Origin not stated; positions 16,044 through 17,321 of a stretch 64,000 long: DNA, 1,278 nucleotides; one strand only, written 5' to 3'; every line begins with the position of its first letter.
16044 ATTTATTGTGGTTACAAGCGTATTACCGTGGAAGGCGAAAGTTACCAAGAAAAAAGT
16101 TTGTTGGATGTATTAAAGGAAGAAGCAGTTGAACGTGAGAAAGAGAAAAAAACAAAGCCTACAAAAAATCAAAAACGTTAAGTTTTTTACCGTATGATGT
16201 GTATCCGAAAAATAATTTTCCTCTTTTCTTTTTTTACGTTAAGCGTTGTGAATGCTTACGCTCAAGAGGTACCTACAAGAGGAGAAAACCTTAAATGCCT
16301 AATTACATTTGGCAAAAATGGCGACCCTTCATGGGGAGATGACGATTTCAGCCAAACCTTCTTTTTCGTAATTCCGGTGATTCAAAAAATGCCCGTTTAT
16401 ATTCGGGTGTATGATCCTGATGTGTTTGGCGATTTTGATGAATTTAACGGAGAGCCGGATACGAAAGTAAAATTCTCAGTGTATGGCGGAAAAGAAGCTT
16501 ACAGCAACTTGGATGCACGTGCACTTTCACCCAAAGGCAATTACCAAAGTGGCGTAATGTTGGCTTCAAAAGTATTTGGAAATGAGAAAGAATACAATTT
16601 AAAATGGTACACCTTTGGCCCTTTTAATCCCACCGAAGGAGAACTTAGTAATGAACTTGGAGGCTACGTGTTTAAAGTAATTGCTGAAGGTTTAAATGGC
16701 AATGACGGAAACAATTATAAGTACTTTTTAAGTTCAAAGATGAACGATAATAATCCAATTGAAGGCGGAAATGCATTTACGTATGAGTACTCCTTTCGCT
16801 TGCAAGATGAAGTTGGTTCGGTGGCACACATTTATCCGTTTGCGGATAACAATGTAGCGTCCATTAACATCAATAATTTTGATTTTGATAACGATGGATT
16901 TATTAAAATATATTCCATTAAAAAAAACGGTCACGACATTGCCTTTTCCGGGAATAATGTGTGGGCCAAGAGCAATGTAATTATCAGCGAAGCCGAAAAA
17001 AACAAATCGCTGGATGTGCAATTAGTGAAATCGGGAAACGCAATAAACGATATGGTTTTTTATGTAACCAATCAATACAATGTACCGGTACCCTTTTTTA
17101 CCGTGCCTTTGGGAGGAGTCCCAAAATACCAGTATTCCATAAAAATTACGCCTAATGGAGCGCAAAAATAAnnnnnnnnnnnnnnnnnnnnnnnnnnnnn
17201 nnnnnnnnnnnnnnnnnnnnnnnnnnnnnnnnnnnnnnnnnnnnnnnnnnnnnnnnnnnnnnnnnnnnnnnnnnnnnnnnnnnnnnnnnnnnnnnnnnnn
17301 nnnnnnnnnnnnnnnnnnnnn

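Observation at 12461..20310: Co-directional cluster of secreted proteins ending in a transmembrane propeller-YYY-PP2C sensor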

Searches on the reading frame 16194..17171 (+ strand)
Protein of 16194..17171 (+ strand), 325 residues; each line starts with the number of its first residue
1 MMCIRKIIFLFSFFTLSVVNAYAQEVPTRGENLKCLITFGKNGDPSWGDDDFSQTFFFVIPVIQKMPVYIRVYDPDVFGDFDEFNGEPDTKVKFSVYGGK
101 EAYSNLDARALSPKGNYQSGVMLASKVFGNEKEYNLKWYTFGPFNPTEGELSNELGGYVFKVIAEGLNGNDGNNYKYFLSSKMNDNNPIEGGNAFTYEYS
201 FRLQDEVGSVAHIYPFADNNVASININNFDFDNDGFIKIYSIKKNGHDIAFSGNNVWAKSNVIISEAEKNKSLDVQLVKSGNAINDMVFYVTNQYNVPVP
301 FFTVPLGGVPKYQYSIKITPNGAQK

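Call 3: search_protein_families(library=pfam, proteins=[window:16194-17171:+], max_evalue=0.01)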
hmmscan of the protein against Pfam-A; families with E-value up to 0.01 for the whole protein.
window:16194-17171:+ (325 aa): 0 families

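Call 4: search_protein_families(library=ncbifam, proteins=[window:16194-17171:+], max_evalue=0.01)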
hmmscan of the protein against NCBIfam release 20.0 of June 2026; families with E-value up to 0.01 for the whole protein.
window:16194-17171:+ (325 aa): 0 families
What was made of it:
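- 16194..17171 (+): G4: secreted 325-aa protein of an unnamed family; two beta-sandwich (jelly-roll / PPC-like) domains with an invariant Asp/Asn cluster (module B core). No Pfam or NCBIfam family (calls 3, 4).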

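Call 10: find_homologous_proteins(query=window:16194-17171:+)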
Query window:16194-17171:+ (325 aa): 3414 proteins with E <= 0.001 among 4134 candidates; the best 120 are listed.
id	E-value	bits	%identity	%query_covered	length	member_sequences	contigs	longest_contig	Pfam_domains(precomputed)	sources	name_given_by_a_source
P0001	2.2e-217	739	100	100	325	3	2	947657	-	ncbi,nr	ncbi:MAG: hypothetical protein IPP32_15385 [Bacteroidetes bacterium]|nr:hypothetical protein [Bacter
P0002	3.1e-186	636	89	94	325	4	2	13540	-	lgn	-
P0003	3.4e-186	636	86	100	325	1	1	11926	-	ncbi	-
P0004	2.1e-183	627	84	100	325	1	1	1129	-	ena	-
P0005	8.4e-182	622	89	94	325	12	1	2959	-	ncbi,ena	-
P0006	2.1e-180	617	82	100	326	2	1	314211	-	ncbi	-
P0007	5.7e-176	602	83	95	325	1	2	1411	-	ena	-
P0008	2.3e-163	561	78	94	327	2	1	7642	-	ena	-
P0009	2.4e-128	446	78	75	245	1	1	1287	-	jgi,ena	jgi:hypothetical protein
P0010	1.6e-123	430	59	97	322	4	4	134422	-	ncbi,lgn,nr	ncbi:MAG: hypothetical protein QM534_12195 [Sediminibacterium sp.]|nr:hypothetical protein [Sedimini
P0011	8.4e-123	428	59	97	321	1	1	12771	-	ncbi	-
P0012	2.4e-122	426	61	92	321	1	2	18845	-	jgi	jgi:hypothetical protein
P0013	8.9e-122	424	59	98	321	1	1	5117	-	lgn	-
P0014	3.7e-118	412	56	97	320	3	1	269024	-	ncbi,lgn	-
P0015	2.0e-116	407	58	96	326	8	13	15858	-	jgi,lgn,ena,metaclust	metaclust:\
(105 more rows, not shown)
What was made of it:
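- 16194..17171 (+): 3414 homologues (call 10).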

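Call 12: find_related_loci(query=A1, collection=genome_contigs, flank=10000)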
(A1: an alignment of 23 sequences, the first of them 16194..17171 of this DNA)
Query A1 (325 aa) in genome_contigs; peptide patterns used: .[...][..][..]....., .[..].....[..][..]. (x = any residue, [..] = any of these).
600 stretches matched a pattern (row limit reached: there are more); 587 encode a relative of the query (tblastn E <= 1e-3); the best 80 are kept; 80 distinct loci.
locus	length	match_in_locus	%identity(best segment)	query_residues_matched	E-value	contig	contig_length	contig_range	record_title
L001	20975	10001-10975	85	2-325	0e+0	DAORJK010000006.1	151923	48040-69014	MAG TPA_asm: Bacteroidia bacterium isolate AMR_MDS_5553 NODE_12_length_151923_cov_45.648333, whole genome shotgun sequen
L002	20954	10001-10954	57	9-325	6e-118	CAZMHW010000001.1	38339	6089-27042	MAG TPA_asm: uncultured Akkermansia sp. isolate SRP296810_co1_341 genome assembly, contig: NODE_896_length_38339_cov_4.3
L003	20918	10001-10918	56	16-321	8e-115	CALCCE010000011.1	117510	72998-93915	MAG TPA_asm: uncultured Flavobacteriales bacterium isolate SRR3401485_bin.10_CONCOCT_v1.1_MAG genome assembly, contig: E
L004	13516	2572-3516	55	8-320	7e-114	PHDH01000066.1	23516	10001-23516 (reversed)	MAG: Bacteroidetes bacterium HGW-Bacteroidetes-21 08E140C01_z5_2013_Ig3399_v2_scaffold_2442, whole genome shotgun sequen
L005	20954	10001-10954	53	1-317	3e-113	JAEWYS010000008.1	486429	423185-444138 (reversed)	MAG: Bacteroidetes bacterium isolate OH_SFB_18 k127_470346, whole genome shotgun sequence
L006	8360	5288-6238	55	2-325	6e-113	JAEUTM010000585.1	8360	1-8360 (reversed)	MAG: Bacteroidia bacterium isolate new MAG-329 k141_4267238, whole genome shotgun sequence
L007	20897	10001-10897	56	20-318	1e-112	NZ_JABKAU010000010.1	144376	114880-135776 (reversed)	Hymenobacter lapidiphilus strain P5342 Hymenobacter_lapidiphilus_P5342_contig_10, whole genome shotgun sequence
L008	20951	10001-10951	54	4-318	7e-113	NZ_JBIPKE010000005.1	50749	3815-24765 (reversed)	Marinoscillum luteum strain KCTC 23939 k141_18, whole genome shotgun sequence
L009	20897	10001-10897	56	20-318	2e-112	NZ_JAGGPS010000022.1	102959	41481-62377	Hymenobacter sp. ISL-91 ISL91_23, whole genome shotgun sequence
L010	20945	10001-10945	54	4-317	2e-111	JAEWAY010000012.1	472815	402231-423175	MAG: Bacteroidetes bacterium isolate OH_PBB_231 k127_1784518, whole genome shotgun sequence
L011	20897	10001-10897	56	20-318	2e-110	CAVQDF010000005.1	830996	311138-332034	MAG: uncultured Cytophagales bacterium isolate MFD02581.bin.2.73 genome assembly, contig: contig_41976, whole genome sho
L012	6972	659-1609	52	3-320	3e-110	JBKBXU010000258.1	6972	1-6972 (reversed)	MAG: Cytophagaceae bacterium isolate 21H_023.bin.6 NODE_8483_length_6972_cov_1.734199, whole genome shotgun sequence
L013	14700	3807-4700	56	23-318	6e-110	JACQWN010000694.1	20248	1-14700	MAG: Bacteroidia bacterium isolate NC_groundwater_1490_Pr4_B-0.1um_35_3 SR1-18-B1_scaffold_656761, whole genome shotgun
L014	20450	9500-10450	53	4-325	1e-109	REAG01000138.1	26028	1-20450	MAG: Cytophagales bacterium isolate PH2015_03D_30_9 PH2015_03D_scaffold_46, whole genome shotgun sequence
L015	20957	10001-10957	52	3-317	4e-109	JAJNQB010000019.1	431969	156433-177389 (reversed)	MAG: Arcticibacter sp. isolate MAG_38 k141_253712, whole genome shotgun sequence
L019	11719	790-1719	55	10-318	9e-109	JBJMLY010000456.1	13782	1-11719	MAG: Cytophagaceae bacterium isolate H3_16_all_fractions_metab_44_44_0 k255_7152533, whole genome shotgun sequence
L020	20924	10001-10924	53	8-318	2e-108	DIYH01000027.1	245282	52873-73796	MAG TPA_asm: Flammeovirgaceae bacterium UBA6059 UBA6059_contig_138, whole genome shotgun sequence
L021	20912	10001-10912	52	15-318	4e-108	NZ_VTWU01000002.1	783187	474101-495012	Hymenobacter busanensis strain MA3 NODE_2_length_783187_cov_190.351356, whole genome shotgun sequence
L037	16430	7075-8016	52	3-319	2e-105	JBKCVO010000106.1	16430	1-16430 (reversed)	MAG: Cyclobacteriaceae bacterium isolate samp_2047_semibin_584 samp_2047_4587911, whole genome shotgun sequence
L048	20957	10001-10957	51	4-319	2e-104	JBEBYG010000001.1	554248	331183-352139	MAG: Cryomorpha ignava isolate T2.bin.84 NODE_10_length_554248_cov_22.018019, whole genome shotgun sequence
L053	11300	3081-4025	49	1-318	6e-104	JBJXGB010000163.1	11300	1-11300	MAG: Cytophagales bacterium isolate F1F2.bin.38 k127_5541694, whole genome shotgun sequence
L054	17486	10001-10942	51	7-320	5e-104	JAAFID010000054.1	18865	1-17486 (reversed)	MAG: Cytophagales bacterium isolate bin33.maxbin.ball.127 WN_Cytophagales_6_scaffold_54, whole genome shotgun sequence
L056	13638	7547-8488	51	3-318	5e-104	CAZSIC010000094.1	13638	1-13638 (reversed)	MAG TPA_asm: uncultured Bacteroidales bacterium isolate SRP141376_co4_236 genome assembly, contig: NODE_7597_length_1363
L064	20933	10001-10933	51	7-319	2e-103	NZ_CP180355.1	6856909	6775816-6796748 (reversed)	MAG: Imperialibacter sp. isolate tig00000051 chromosome, complete genome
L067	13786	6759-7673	52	16-317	2e-103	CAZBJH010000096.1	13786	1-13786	MAG TPA_asm: uncultured Bacteroidales bacterium isolate binchicken_co228_355 genome assembly, contig: NODE_6447_length_1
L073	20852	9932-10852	54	7-318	1e-102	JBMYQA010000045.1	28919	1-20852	MAG: Flammeovirgaceae bacterium isolate ME_XS_2305_bin_46 ME_XS_2305_bin_46_47, whole genome shotgun sequence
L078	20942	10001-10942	50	7-320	1e-102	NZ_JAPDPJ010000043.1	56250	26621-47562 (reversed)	Plebeiibacterium sediminum strain AAT scaffold_43_length=56251, whole genome shotgun sequence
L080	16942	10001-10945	51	2-319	2e-102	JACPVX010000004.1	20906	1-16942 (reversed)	MAG: Bacteroidetes bacterium isolate NC_groundwater_796_Pr6_B-0.1um_43_12 kurt_kritikos_18_scaffold_146431, whole genome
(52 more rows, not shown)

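Call 17: search_protein_families(library=pfam, proteins=[L008:10971-13565:+, L008:13562-15559:+, L008:9468-10004:+, L008:8021-9316:+, L007:11037-12095:+, L021:11030-14629:+, L064:10960-13575:+, L064:8871-9908:+, L078:8561-9973:+, L064:6772-8868:+], max_evalue=0.001)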
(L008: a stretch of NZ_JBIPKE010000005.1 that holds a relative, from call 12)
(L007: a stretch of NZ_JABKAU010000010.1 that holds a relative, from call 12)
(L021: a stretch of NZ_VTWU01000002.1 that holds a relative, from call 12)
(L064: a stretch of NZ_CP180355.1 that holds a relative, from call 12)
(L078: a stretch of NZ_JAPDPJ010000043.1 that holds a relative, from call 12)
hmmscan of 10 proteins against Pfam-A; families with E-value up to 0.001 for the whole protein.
L008:10971-13565:+ (864 aa): 5 families
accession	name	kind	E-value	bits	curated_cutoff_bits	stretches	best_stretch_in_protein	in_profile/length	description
PF07494.17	Reg_prop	-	4.1e-28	94.3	20.4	0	39-59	3-23/24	Two component regulator propeller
PF07495.19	Y_Y_Y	-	6e-15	55.3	26.6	1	688-749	3-64/65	Y_Y_Y domain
PF08450.18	SGL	-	2.6e-07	30.9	26.3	0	246-319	38-109/246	SMP-30/Gluconolactonase/LRE-like region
PF16819.11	DUF5074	-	6.2e-07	29.2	27.2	0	512-544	178-217/353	Domain of unknown function (DUF5074)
PF22701.2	Mala_s_1-like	-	0.00027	21.2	27.5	0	393-485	55-145/195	Mal s 1 allergenic protein-like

L008:13562-15559:+ (665 aa): 3 families
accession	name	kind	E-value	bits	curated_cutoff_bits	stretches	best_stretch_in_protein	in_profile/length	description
PF00691.25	OmpA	-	1.5e-13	51.4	27.2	1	556-645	1-92/98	OmpA family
PF13620.12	CarboxypepD_reg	-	1.1e-07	32.5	32.3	1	428-498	3-74/82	Carboxypeptidase regulatory-like domain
PF14559.12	TPR_19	-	0.00072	20.3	25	0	33-85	1-53/68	Tetratricopeptide repeat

L008:9468-10004:+ (178 aa): 2 families
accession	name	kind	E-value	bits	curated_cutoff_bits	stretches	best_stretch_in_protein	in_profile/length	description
PF18911.6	PKD_4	-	2.5e-11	43.9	27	1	34-97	20-83/85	PKD domain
PF00801.26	PKD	-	2.2e-06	28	23.5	1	45-88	26-71/80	PKD domain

L008:8021-9316:+ (431 aa): 2 families
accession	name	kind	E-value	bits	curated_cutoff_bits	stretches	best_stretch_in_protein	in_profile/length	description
PF06808.19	DctM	-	3.2e-123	412.1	23.8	1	11-421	2-413/413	Tripartite ATP-independent periplasmic transporter, DctM component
PF03600.22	CitMHS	-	0.00066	19.3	31.9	1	248-417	12-175/336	Citrate transporter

L007:11037-12095:+ (352 aa): 2 families
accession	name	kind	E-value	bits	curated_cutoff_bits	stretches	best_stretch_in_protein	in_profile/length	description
PF12836.13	HHH_3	-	4.5e-36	123.2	27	3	292-349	7-64/65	Helix-hairpin-helix motif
PF21687.3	T2SSK_1st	-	9.1e-06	26.8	26.2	0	315-349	68-102/107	Type II secretion system (T2SS), protein K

L021:11030-14629:+ (1199 aa): 6 families
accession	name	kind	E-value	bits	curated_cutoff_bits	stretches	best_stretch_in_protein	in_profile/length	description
PF02518.31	HATPase_c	-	5.3e-31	107.8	26.4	1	800-917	1-110/111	Histidine kinase-, DNA gyrase B-, and HSP90-like ATPase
PF00512.31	HisKA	-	1.3e-22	80.1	26.9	1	688-753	1-66/66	His Kinase A (phospho-acceptor) domain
PF00072.30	Response_reg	-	2.9e-21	76.2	30.2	1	941-1055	1-110/111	Response regulator receiver domain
PF07494.17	Reg_prop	-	2.8e-20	70.2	20.4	0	327-349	1-23/24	Two component regulator propeller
PF01627.28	Hpt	-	1.5e-10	41.6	24.6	1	1104-1189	1-82/84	Hpt domain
PF07495.19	Y_Y_Y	-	1.5e-06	28.4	26.6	1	552-593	6-47/65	Y_Y_Y domain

L064:10960-13575:+ (871 aa): 4 families
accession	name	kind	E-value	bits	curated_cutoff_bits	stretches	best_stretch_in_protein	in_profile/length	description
PF07494.17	Reg_prop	-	8.6e-33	108.6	20.4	0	38-56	5-23/24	Two component regulator propeller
PF07495.19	Y_Y_Y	-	6.5e-15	55.2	26.6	1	699-759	4-64/65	Y_Y_Y domain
PF08450.18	SGL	-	1.1e-06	28.9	26.3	0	248-363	35-152/246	SMP-30/Gluconolactonase/LRE-like region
PF23754.1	Beta-prop_IP5PC_F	-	0.0009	18.7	27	0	45-102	296-351/392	IP5P C-F beta-propeller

L064:8871-9908:+ (345 aa): 3 families
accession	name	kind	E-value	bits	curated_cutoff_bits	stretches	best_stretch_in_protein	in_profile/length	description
PF18911.6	PKD_4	-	2.8e-12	47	27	1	47-81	34-68/85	PKD domain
PF00801.26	PKD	-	2e-09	37.8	23.5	1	45-85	27-69/80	PKD domain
PF00691.25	OmpA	-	1.3e-08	35.5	27.2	1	226-299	1-76/98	OmpA family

L078:8561-9973:+ (470 aa): 3 families
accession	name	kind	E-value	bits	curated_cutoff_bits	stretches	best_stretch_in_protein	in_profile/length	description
PF18911.6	PKD_4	-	1.2e-21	77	27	2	391-459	9-77/85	PKD domain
PF00801.26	PKD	-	3.4e-17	62.6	23.5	2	324-371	25-73/80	PKD domain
PF07676.18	PD40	-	8.1e-16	58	20.9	2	162-192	10-38/38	WD40-like Beta Propeller Repeat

L064:6772-8868:+ (698 aa): 6 families
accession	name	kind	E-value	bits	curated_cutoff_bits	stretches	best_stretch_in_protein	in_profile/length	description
PF00691.25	OmpA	-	2.7e-11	44.1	27.2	1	591-676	3-90/98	OmpA family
PF07676.18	PD40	-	1.1e-06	28.8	20.9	0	353-372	20-37/38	WD40-like Beta Propeller Repeat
PF14559.12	TPR_19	-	4e-06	27.5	25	0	45-99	6-60/68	Tetratricopeptide repeat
PF12895.13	ANAPC3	-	5.3e-05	23.8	27.2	1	44-123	3-79/82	Anaphase-promoting complex, cyclosome, subunit 3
PF07719.23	TPR_2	-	0.00039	20.8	27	0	101-124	2-25/34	Tetratricopeptide repeat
PF00515.34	TPR_1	-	0.00079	19.6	27.8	0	109-124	10-25/34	Tetratricopeptide repeat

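Call 20: predict_structure(alignment_id=A1)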
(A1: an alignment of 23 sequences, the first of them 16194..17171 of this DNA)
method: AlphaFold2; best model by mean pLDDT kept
length: 325 residues; sequences in the alignment: 23
mean_pLDDT: 84.7   pTM: 0.83
mean pLDDT of the five models: 84.7, 81.4, 81.1, 81.0, 80.6
residues with pLDDT >= 90: 178; 70-90: 100; 50-70: 25; < 50: 22
segments of 3 or more residues with pLDDT < 50: 308-325
pLDDT, mean of each block of 10 residues (from residue 1): 63 56 78 92 66 90 94 84 83 97 94 88 95 90 98 93 93 92 90 91 92 92 94 89 86 88 92 92 90 95 71 30 32
secondary structure, 60 per line:
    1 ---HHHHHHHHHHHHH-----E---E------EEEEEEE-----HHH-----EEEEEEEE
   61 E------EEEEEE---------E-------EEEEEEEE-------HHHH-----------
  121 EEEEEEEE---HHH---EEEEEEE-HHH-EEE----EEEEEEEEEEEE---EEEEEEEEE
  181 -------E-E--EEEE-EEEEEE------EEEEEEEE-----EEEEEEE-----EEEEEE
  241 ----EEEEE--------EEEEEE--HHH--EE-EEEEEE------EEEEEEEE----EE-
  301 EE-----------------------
elements in order: H4-16 E33-39 E53-61 E68-73 E91-98 H106-109 E121-128 E138-144 E150-152 E157-168 E172-180 E193-196 E198-203 E210-217 E223-229 E235-240 E245-249 E258-263 E274-279 E286-293
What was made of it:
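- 16194..17171 (+): AF2 pLDDT 84.7, pTM 0.83 (call 20).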
